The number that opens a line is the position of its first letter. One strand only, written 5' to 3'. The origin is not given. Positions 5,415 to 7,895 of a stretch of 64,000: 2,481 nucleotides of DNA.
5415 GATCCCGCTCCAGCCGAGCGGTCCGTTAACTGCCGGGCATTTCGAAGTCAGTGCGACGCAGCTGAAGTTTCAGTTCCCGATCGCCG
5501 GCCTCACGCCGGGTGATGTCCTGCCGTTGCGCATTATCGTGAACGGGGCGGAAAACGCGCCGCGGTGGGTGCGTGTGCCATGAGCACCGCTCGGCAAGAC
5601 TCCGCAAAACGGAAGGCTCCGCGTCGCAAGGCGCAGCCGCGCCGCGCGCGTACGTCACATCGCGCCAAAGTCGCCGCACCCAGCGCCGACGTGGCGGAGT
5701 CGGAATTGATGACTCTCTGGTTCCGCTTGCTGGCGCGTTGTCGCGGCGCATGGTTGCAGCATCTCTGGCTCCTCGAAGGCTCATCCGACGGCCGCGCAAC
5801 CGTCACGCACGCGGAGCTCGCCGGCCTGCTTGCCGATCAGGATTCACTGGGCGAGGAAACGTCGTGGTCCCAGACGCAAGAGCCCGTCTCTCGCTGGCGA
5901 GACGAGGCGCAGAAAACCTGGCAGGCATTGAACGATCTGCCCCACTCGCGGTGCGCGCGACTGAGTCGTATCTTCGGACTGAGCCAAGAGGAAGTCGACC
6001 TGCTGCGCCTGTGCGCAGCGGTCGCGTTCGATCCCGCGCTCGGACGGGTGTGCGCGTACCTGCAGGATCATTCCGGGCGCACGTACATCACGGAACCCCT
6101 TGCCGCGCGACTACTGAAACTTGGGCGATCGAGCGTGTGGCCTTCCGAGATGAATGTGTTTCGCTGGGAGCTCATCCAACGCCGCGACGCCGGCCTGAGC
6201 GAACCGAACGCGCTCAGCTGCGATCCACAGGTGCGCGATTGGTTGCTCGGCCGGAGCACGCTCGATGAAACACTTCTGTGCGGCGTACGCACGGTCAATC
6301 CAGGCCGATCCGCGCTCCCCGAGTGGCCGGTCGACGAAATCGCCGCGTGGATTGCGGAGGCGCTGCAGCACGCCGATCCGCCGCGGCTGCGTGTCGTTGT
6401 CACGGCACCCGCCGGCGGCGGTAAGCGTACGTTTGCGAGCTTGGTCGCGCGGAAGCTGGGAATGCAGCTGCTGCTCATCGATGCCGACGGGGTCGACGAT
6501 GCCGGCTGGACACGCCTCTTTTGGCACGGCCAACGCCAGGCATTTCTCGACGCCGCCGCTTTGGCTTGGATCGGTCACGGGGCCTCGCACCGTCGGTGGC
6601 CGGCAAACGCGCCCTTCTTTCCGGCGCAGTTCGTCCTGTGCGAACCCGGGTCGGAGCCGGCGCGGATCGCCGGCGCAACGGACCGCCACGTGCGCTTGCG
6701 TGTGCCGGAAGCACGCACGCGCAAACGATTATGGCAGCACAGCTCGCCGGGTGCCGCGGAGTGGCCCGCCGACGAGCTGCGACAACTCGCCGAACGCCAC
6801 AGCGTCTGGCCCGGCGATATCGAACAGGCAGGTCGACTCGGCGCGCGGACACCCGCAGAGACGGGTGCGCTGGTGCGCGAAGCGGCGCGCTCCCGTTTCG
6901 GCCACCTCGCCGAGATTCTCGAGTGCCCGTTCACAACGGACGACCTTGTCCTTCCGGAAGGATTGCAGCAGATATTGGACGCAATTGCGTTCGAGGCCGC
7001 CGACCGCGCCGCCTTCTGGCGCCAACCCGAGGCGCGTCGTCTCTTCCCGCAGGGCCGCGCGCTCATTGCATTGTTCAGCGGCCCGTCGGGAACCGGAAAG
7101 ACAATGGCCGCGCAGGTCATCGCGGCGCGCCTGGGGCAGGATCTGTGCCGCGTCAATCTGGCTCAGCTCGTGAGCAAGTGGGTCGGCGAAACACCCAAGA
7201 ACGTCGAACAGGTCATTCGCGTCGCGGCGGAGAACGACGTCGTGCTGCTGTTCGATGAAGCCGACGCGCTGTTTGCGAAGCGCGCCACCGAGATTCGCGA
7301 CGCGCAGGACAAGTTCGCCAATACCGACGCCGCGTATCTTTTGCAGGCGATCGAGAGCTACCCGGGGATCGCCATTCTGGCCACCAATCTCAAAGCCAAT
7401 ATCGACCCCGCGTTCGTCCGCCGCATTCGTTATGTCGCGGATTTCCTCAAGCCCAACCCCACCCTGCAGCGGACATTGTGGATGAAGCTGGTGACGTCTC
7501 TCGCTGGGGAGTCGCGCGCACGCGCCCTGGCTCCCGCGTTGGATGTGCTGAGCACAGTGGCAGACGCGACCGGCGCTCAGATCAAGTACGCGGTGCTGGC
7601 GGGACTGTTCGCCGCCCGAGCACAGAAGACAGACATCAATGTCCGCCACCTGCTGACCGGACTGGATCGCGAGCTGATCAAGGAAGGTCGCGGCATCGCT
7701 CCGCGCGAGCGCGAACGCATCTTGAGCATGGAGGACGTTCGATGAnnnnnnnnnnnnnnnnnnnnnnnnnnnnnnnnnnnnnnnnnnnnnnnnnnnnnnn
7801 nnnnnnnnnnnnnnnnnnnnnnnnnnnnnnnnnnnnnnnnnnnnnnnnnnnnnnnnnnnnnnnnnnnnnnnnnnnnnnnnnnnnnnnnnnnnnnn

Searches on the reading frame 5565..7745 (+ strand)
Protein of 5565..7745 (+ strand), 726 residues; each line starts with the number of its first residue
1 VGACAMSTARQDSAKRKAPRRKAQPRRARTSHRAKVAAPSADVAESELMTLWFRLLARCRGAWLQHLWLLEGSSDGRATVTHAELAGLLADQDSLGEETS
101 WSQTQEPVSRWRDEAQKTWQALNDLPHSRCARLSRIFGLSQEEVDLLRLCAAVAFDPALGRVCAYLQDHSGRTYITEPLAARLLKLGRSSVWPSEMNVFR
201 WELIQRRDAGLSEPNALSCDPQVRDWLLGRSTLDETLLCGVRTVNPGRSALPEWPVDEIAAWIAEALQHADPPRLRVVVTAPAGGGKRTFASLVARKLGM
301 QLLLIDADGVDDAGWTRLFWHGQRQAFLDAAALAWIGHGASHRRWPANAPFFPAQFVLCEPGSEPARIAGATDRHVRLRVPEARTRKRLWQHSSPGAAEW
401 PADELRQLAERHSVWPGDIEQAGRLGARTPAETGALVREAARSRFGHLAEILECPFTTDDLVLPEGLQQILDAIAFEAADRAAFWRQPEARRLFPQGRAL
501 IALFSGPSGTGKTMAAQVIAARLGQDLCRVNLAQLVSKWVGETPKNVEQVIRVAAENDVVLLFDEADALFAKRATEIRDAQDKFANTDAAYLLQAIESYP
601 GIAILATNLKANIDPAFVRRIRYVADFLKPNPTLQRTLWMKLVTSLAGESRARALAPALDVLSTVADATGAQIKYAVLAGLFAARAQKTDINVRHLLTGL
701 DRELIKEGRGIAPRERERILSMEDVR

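Call 43: search_protein_families(library=pfam, proteins=[window:5565-7745:+], max_evalue=0.0001)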
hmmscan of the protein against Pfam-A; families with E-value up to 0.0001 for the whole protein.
window:5565-7745:+ (726 aa): 3 families
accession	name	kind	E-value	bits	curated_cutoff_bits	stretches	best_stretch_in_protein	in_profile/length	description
PF00004.35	AAA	-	1.6e-26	93.7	21.2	1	503-622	2-124/131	ATPase family associated with various cellular activities (AAA)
PF22977.2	WHD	-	1.9e-08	34.6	27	1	117-237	83-217/221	Winged helix domain, variant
PF13401.12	AAA_22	-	4.2e-05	24.3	27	0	499-532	5-41/130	AAA domain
